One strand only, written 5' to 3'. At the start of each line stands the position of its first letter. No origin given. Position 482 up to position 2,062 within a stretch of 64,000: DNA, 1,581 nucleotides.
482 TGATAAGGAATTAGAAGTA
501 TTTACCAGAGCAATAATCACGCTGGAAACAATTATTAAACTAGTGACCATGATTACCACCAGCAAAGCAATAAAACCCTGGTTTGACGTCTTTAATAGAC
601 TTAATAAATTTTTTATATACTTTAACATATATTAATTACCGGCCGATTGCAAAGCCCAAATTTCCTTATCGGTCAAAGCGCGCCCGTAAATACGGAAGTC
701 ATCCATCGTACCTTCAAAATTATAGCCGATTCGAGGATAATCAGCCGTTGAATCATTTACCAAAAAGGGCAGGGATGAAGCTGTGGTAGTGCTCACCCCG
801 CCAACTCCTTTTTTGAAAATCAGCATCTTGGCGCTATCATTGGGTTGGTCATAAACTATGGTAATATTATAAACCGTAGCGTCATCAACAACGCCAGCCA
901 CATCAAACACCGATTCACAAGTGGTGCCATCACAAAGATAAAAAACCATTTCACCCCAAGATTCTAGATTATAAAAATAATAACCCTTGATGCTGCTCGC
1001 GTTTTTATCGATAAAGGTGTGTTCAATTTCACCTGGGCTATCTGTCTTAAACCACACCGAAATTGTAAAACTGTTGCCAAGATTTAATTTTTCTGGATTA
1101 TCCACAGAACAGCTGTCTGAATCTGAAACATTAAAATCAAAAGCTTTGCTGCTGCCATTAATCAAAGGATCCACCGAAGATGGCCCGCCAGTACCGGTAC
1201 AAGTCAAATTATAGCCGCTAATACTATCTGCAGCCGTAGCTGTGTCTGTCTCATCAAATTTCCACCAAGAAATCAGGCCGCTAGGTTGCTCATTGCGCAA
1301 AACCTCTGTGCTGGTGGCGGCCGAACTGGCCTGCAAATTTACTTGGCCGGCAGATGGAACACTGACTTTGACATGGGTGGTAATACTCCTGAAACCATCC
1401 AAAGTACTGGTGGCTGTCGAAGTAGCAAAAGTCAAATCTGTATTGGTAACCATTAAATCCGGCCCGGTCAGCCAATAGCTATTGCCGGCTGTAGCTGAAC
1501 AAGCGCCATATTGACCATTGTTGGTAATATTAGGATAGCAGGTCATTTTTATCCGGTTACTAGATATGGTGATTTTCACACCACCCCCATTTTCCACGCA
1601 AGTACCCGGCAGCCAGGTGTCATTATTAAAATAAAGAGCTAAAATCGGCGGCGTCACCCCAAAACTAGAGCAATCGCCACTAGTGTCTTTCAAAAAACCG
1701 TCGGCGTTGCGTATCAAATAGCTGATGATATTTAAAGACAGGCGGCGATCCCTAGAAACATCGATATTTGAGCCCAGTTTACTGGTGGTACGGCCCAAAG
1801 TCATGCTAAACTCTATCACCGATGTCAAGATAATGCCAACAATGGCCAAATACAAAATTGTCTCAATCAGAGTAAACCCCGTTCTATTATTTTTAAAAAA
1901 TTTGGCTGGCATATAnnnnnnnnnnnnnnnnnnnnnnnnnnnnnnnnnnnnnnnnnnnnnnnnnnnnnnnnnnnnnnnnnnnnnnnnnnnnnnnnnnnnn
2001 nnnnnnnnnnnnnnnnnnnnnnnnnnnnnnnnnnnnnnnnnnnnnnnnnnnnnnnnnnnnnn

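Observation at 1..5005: Giant pilin-like proteins carrying LamG (concanavalin-like) lectin domains and Cys-rich CGDG/CDDG repeats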

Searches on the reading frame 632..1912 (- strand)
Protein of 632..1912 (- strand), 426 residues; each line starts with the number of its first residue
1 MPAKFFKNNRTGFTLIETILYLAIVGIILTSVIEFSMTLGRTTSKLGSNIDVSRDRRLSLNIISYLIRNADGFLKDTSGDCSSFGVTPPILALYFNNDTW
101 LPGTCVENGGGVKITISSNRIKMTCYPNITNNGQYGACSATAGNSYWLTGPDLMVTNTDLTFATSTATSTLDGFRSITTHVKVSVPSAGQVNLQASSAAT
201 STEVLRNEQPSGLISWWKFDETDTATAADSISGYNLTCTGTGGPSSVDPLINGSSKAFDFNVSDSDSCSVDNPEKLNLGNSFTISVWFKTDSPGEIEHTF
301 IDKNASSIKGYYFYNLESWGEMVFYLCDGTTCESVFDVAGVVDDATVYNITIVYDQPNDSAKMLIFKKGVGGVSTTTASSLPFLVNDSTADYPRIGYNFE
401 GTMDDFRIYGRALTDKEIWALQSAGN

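Call 8: search_protein_families(library=pfam, proteins=[window:632-1912:-], max_evalue=1)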
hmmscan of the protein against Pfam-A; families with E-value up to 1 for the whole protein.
window:632-1912:- (426 aa): 4 families
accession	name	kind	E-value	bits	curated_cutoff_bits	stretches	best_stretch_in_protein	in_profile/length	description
PF13385.13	Laminin_G_3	-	2.3e-14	54.3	27.6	1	265-418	4-150/151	Concanavalin A-like lectin/glucanases superfamily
PF07963.17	N_methyl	-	2.4e-05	24.2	21.2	1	8-32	2-26/27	Prokaryotic N-terminal methylation motif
PF02973.23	Sialidase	-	0.024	14.6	26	0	396-418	159-181/189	Sialidase, N-terminal domain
PF09922.15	LiaF-like_C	-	0.094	13.1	29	1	159-227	29-97/114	Cell wall-active antibiotics response LiaF, C-terminal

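Call 9: search_protein_families(library=ncbifam, proteins=[window:632-1912:-], max_evalue=1)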
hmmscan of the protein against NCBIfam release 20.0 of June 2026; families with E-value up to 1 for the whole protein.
window:632-1912:- (426 aa): 8 families
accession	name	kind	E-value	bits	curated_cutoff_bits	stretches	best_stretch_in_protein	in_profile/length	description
NF052521.1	TafC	equivalog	1.1e-16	61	410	1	166-422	106-360/373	TafC family fimbrial protein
TIGR01708.2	typeII_sec_gspH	equivalog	0.016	15.2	80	1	11-38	2-28/169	type II secretion system minor pseudopilin GspH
TIGR01707.1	gspI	equivalog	0.036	14.5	44.35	1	12-45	1-34/101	type II secretion system minor pseudopilin GspI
TIGR02532.1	IV_pilin_GFxxxE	domain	0.042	13.7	16.3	1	11-32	2-23/24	prepilin-type N-terminal cleavage/methylation domain-containing protein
NF007848.0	PRK10557.1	equivalog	0.045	13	120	1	6-73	6-72/192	prepilin peptidase-dependent protein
NF040535.1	LiaF_C_term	equivalog_domain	0.054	13.6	57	1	157-230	14-86/103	cell wall-active antibiotics response protein LiaF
NF041013.1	T4P_ComGE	equivalog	0.058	13.5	49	1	11-39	4-32/83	competence type IV pilus minor pilin ComGE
NF041002.1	pilin_ComGF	equivalog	0.091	13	80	1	11-43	2-34/139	competence type IV pilus minor pilin ComGF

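Call 10: find_encoding_contigs(protein=window:632-1912:-, flank=10000, max_places=6)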
Protein window:632-1912:- (426 aa): 3 contigs read that carry it; 1 place shown.
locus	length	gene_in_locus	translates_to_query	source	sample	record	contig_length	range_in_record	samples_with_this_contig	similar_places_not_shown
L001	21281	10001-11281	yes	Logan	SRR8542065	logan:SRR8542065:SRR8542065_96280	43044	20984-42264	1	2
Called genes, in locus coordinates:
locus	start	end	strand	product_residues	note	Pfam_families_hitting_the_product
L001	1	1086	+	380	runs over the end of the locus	PF00015:MCPsignal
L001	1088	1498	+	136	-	PF01584:CheW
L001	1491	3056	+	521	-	PF01627:Hpt, PF02518:HATPase_c, PF01584:CheW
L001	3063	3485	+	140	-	PF00072:Response_reg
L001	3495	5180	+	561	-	PF05157:MshEN, PF00437:T2SSE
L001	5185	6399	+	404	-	PF28597:T2SSF_N (faint), PF00482:T2SSF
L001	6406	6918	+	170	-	-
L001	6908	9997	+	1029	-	PF07963:N_methyl, PF10102:DUF2341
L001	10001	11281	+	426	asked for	PF13385:Laminin_G_3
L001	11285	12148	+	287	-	-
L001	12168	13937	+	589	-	PF11104:PilM_2, PF14450:FtsA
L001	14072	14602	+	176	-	PF07963:N_methyl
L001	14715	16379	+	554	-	PF25984:BSH_YknX (weak), PF25881:HH_YBHG (faint), PF25954:Beta-barrel_RND_2 (weak), PF25990:Beta-barrel_YknX (faint), PF26002:Beta-barrel_AprE (weak), PF25989:YknX_C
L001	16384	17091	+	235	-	PF00005:ABC_tran, PF02463:SMC_N (weak), PF13304:AAA_21 (faint)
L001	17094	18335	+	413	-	PF12704:MacB_PCD, PF02687:FtsX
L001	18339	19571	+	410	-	PF12704:MacB_PCD, PF02687:FtsX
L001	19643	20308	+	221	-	PF08220:HTH_DeoR (faint), PF01628:HrcA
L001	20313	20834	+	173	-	PF01025:GrpE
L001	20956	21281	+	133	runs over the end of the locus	PF00011:HSP20, PF17886:ArsA_HSP20 (faint)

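Call 18: find_homologous_proteins(query=window:632-1912:-)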
Query window:632-1912:- (426 aa): 108 proteins with E <= 0.001 among 6213 candidates.
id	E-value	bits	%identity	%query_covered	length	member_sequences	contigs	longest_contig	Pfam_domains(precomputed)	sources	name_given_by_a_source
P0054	8.6e-284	959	100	100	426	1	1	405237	PF13385.14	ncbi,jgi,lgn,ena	ncbi:MAG: LamG-like jellyroll fold domain-containing protein [Patescibacteria group bacterium]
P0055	2.1e-180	618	62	97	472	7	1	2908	PF07953.21,PF13385.14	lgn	-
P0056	1.7e-178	612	62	97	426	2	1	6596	PF07953.21,PF13385.14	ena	-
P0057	1.2e-175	602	62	99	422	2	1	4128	PF13385.14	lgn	-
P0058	1.6e-175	602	61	98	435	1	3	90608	PF13385.14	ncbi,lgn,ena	-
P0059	2.7e-170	585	62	97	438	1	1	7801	PF07953.21,PF13385.14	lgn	-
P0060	2.8e-170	585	61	65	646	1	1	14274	PF07963.18,PF13385.14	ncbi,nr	ncbi:MAG: hypothetical protein QG603_757 [Patescibacteria group bacterium]|nr:hypothetical protein [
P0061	1.5e-169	582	60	98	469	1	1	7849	PF07953.21,PF13385.14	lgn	-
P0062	5.1e-167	574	58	99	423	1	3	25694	PF13385.14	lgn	-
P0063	9.0e-166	570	59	99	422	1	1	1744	PF13385.14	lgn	-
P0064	4.3e-160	551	57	99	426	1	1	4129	PF13385.14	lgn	-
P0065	3.1e-159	548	59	98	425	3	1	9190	PF07963.18,PF07953.21,PF13385.14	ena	-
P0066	5.3e-157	541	56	99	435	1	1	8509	PF07963.18,PF07953.21,PF13385.14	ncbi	-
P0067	1.9e-155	536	57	99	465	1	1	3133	PF13385.14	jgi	-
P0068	8.6e-152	524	59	98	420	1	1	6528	PF13385.14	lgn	-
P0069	6.4e-150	518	55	98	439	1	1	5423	PF07963.18,PF13385.14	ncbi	-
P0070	2.4e-142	493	53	98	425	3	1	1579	PF07963.18,PF07953.21,PF13385.14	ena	-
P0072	8.0e-136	471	51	100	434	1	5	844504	PF07963.18,PF07953.21,PF13385.14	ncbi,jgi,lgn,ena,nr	ncbi:hypothetical protein HOB10_03350 [Candidatus Parcubacteria bacterium]|jgi:type II secretory pat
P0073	2.2e-134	467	52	98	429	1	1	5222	PF07963.18,PF13385.14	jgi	-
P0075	6.9e-133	462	51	98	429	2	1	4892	PF07963.18,PF07953.21,PF13385.14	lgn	-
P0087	2.4e-117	411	47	99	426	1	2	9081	PF07963.18,PF07953.21,PF13385.14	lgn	-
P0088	6.0e-117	409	49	98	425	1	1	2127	PF07963.18,PF13385.14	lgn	-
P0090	3.2e-115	404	49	97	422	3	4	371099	PF07963.18,PF13385.14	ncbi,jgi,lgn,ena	-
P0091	1.1e-114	402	47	98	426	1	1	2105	PF07963.18,PF13385.14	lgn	-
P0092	4.9e-114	400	46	98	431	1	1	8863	PF07963.18,PF13385.14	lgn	-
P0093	3.7e-113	397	45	99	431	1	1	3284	PF07963.18,PF13385.14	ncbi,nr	ncbi:MAG: LamG-like jellyroll fold domain-containing protein [bacterium]|nr:LamG-like jellyroll fold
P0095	1.2e-111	392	48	98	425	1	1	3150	PF07963.18,PF13385.14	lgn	-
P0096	1.2e-110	388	46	98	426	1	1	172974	PF07963.18,PF13385.14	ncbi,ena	-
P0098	2.9e-109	384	46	99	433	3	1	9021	PF07963.18,PF13385.14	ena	-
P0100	1.8e-108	381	45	98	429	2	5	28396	PF07963.18,PF13385.14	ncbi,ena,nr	ncbi:MAG: hypothetical protein HOD06_02470 [Candidatus Komeilibacteria bacterium]|nr:hypothetical pr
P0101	3.5e-108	380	45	99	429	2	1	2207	PF07963.18,PF07953.21,PF13385.14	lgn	-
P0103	3.0e-107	377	45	100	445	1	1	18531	PF07963.18,PF13385.14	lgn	-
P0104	6.2e-106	373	45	99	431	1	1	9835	PF07963.18,PF07953.21,PF13385.14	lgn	-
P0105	6.2e-106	373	47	98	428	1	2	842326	PF07963.18,PF13385.14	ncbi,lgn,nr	ncbi:prepilin-type N-terminal cleavage/methylation domain-containing protein [Candidatus Nomurabacte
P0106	5.7e-104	366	44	98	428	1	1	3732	PF07963.18,PF13385.14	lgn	-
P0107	2.5e-103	364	48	99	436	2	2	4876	PF07963.18,PF13385.14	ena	-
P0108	5.4e-103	363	44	98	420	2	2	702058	PF07963.18,PF13385.14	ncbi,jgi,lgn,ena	ncbi:MAG: LamG-like jellyroll fold domain-containing protein [Patescibacteria group bacterium]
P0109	8.4e-103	363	46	98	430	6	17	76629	PF07963.18,PF13385.14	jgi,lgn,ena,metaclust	metaclust:\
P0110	1.3e-102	362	45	98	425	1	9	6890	PF07963.18,PF13385.14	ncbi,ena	-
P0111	2.9e-102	361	44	98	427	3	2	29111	PF07963.18,PF13385.14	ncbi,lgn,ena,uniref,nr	ncbi:MAG: hypothetical protein A2406_02800 [Candidatus Komeilibacteria bacterium RIFOXYC1_FULL_37_11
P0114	2.8e-101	358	44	98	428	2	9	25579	PF07963.18,PF13385.14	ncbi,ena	-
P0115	3.9e-100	354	43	98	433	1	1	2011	PF07963.18,PF13385.14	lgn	-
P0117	2.2e-99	351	44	98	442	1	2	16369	PF07963.18,PF13385.14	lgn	-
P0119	3.3e-99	351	44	98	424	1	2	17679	PF07963.18,PF07953.21,PF13385.14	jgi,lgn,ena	-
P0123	8.9e-98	346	43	98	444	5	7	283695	PF07963.18,PF13385.14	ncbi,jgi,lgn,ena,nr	ncbi:hypothetical protein HON36_05715 [Candidatus Parcubacteria bacterium]|jgi:type II secretory pat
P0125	3.6e-97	344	43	99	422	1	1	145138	PF07963.18,PF13385.14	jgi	jgi:prepilin-type N-terminal cleavage/methylation domain-containing protein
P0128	1.6e-96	342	41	100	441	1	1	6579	PF07963.18,PF13385.14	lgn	-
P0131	4.8e-96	340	46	98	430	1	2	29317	PF07963.18,PF13385.14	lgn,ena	-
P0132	5.8e-96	340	42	97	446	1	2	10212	PF07963.18,PF13385.14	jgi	-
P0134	9.0e-96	339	44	98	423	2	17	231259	PF07963.18,PF13385.14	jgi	-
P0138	6.3e-92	327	44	98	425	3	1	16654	PF07963.18,PF13385.14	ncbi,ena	-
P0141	1.7e-90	322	42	99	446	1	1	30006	PF07963.18,PF13385.14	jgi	jgi:type II secretory pathway pseudopilin PulG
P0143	6.2e-89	317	41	98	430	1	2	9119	PF07963.18,PF13385.14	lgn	-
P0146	2.6e-82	295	40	99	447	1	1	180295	PF07963.18,PF13385.14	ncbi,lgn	-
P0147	3.0e-82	295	50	65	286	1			PF07963.18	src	-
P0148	5.6e-79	284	41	99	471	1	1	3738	PF07963.18,PF13385.14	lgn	-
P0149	1.7e-78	283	36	98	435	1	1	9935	PF07963.18,PF13385.14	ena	-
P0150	3.5e-78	282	36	99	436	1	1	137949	PF07963.18,PF13385.14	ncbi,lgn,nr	ncbi:MAG: prepilin-type N-terminal cleavage/methylation domain-containing protein [Patescibacteria g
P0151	2.1e-64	236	55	44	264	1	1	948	PF07963.18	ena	-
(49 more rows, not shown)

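Call 19: find_homologous_proteins(query=L001:11285-12145:+)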
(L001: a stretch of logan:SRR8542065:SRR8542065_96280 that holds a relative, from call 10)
Query L001:11285-12145:+ (287 aa): 33 proteins with E <= 0.001 among 1019 candidates.
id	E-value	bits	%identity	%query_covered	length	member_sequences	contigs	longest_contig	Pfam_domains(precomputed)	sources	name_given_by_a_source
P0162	7.7e-182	621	100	100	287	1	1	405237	-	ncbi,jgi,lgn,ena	ncbi:MAG: hypothetical protein WC465_01230 [Patescibacteria group bacterium]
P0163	1.0e-87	312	52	96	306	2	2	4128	-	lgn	-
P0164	2.5e-83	298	52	98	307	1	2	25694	-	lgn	-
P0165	2.1e-81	291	48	84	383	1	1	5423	-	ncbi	-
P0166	2.8e-78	281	48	99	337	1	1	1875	-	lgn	-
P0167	8.7e-78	279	42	93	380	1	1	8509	-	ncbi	-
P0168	9.0e-78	279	47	84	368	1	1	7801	-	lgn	-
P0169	3.2e-69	251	48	98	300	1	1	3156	-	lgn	-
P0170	5.0e-68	247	49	98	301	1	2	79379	-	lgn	-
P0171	1.1e-67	246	50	85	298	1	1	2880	-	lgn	-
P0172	1.4e-63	233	48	82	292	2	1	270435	-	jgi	-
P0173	5.1e-61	224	49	84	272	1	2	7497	-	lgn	-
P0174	2.8e-57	212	47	88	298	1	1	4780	-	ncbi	-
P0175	3.7e-57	212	47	82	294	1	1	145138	-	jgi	jgi:hypothetical protein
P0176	3.7e-57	212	49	80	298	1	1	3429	-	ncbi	-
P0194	3.8e-37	146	47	55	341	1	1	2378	-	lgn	-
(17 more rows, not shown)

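Call 29: search_protein_families(library=pfam, proteins=[P0162, L001:12168-13934:+, L001:14072-14599:+], max_evalue=0.01)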
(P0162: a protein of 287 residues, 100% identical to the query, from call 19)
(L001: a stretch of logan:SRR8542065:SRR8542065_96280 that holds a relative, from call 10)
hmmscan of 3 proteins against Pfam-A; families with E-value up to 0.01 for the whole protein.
P0162 (287 aa): 0 families

L001:12168-13934:+ (589 aa): 3 families
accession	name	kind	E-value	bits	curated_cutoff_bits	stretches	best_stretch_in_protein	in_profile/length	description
PF11104.14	PilM_2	-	3.8e-28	98.8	27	1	7-319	1-318/340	Type IV pilus assembly protein PilM;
PF14450.12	FtsA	-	1.8e-08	35.3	31.8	1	182-326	2-125/127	Cell division protein FtsA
PF06723.19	MreB_Mbl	-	9.2e-05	21.9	27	0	176-222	143-193/327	MreB/Mbl protein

L001:14072-14599:+ (176 aa): 1 family
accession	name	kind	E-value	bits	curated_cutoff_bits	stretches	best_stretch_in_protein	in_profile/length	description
PF07963.17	N_methyl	-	1.3e-09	37.7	21.2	1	3-27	2-26/27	Prokaryotic N-terminal methylation motif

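Call 30: search_solved_structures(query=window:632-1912:-, max_evalue=1)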
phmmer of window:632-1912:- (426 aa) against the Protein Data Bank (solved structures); distinct sequences matched with E-value up to 1: 2.
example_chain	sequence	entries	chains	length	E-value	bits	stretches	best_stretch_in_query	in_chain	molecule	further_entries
7tgg_A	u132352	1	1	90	0.16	14.1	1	8-37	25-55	Geopilin domain 1 protein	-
9egp_A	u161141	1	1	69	0.28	13.3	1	8-35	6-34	Geopilin domain 1 protein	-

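Call 37: predict_structure(alignment_id=A2)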
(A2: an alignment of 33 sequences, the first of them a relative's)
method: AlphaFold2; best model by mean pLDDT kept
length: 287 residues; sequences in the alignment: 33
mean_pLDDT: 60.8   pTM: 0.37
mean pLDDT of the five models: 60.8, 60.3, 58.6, 57.6, 52.6
residues with pLDDT >= 90: 14; 70-90: 107; 50-70: 36; < 50: 130
segments of 3 or more residues with pLDDT < 50: 146-160, 162-164, 173-248, 250-258, 261-287
pLDDT, mean of each block of 10 residues (from residue 1): 72 71 91 90 82 78 83 84 83 84 83 78 81 64 48 41 51 47 41 35 39 41 40 29 42 48 46 45 43
secondary structure, 60 per line:
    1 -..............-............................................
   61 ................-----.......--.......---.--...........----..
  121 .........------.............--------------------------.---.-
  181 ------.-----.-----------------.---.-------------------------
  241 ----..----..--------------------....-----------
elements in order: H2-15 H17-76 E82-88 E91-97 E104-114 E119-129 E136-148 H273-276

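Call 41: fold_search(model_id=the predicted structure, library=pdb)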
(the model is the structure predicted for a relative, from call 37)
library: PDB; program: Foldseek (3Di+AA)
matches with E <= 10: 541; with E <= 0.001: 0
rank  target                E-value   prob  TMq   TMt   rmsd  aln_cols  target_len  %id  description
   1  3zfz_A                2.0e-01  0.44  0.13  0.07  11.3        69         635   14  Crystal structure of ceftaroline acyl-PBP2a from MRSA with non- covalently bound ceftaroline and muramic acid at allos (released 2013-10-09)
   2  4bl2_A                2.5e-01  0.30  0.11  0.05  11.3        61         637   16  Crystal structure of PBP2a clinical mutant E150K from MRSA (released 2014-05-21)
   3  1mwt_A                2.6e-01  0.28  0.11  0.05  11.3        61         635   16  Structure of penicillin G acyl-Penicillin binding protein 2a from methicillin resistant Staphylococcus aureus strain 2 (released 2002-11-06)
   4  3zfz_B                3.0e-01  0.28  0.11  0.05  11.3        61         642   16  Crystal structure of ceftaroline acyl-PBP2a from MRSA with non- covalently bound ceftaroline and muramic acid at allos (released 2013-10-09)
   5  5m19_A                3.2e-01  0.25  0.13  0.07  12.4        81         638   16  Crystal structure of PBP2a from MRSA in the presence of Oxacillin ligand (released 2017-02-08)
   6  4dki_B                3.3e-01  0.25  0.11  0.05  11.3        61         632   16  Structural Insights into the Anti- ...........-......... Staphylococcus aureus (MRSA) Activity of Ceftobiprole (released 2012-08-01)
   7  4bl3_B                3.3e-01  0.25  0.11  0.05  11.3        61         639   16  Crystal structure of PBP2a clinical mutant N146K from MRSA (released 2014-05-21)
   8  9i9t_A                3.8e-01  0.18  0.11  0.06  12.4        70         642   17  Room-temperature structure of PBP2a at EuXFEL (released 2026-02-18)
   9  4cyf_A                3.8e-01  0.11  0.10  0.07   7.1        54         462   15  The structure of vanin-1: defining the link between metabolic disease, oxidative stress and inflammation (released 2014-12-10)
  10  4cyy_A                4.0e-01  0.11  0.10  0.07   7.1        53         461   13  The structure of vanin-1: defining the link between metabolic disease, oxidative stress and inflammation (released 2014-12-10)
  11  4bl3_A                4.2e-01  0.30  0.13  0.06  11.4        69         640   14  Crystal structure of PBP2a clinical mutant N146K from MRSA (released 2014-05-21)
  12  5m18_A                4.2e-01  0.23  0.11  0.05  11.3        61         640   16  Crystal structure of PBP2a from MRSA in the presence of Cefepime ligand (released 2017-02-08)
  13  6q9n_B                4.2e-01  0.21  0.13  0.07  12.6        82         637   16  Crystal structure of PBP2a from MRSA in complex with piperacillin and quinazolinone (released 2019-11-27)
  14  3mnm_A                4.5e-01  0.21  0.12  0.29  12.1       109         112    7  Crystal structure of GAE domain of GGA2p from Saccharomyces cerevisiae (released 2010-09-08)
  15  4dki_A                4.5e-01  0.16  0.13  0.06  11.0        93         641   17  Structural Insights into the Anti- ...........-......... Staphylococcus aureus (MRSA) Activity of Ceftobiprole (released 2012-08-01)
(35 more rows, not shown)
